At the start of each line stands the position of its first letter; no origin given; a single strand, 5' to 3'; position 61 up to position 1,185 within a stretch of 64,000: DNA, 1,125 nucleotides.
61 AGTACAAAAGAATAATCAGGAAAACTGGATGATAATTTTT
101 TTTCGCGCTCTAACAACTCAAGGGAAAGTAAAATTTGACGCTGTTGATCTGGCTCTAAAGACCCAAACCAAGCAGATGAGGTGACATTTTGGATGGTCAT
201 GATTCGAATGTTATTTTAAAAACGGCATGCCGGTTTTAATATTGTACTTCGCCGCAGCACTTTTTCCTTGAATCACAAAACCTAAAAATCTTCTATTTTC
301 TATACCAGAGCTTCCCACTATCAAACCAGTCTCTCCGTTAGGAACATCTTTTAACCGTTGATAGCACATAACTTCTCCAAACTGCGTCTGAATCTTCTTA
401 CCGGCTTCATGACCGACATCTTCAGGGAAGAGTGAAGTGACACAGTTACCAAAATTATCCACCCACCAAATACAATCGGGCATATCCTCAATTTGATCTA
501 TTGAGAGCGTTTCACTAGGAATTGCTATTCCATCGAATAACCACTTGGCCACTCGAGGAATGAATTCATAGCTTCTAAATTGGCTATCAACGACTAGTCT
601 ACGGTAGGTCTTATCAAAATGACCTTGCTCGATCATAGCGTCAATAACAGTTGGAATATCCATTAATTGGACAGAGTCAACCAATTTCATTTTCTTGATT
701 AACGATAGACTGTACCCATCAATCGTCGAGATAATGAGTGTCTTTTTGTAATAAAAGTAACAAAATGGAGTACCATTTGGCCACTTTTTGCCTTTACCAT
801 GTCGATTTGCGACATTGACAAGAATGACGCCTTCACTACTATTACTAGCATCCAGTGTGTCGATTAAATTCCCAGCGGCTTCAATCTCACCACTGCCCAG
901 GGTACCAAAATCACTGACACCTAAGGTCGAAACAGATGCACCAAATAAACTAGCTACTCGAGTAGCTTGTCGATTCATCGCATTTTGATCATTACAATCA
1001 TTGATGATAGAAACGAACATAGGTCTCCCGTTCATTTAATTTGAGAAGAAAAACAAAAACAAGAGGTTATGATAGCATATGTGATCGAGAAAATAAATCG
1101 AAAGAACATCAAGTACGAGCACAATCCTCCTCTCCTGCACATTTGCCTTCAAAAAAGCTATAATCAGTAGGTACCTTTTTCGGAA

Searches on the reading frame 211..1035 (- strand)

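Call 28: search_protein_families(library=pfam, proteins=[window:211-1035:-], max_evalue=0.0001)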
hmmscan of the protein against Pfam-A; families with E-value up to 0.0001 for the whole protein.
window:211-1035:- (274 aa): 1 family
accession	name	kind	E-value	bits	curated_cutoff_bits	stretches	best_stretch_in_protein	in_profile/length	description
PF20257.3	SAM_HAT_C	-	1.9e-07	31.8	25.5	1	188-270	2-81/84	SAM hydroxide adenosyltransferase C-terminal domain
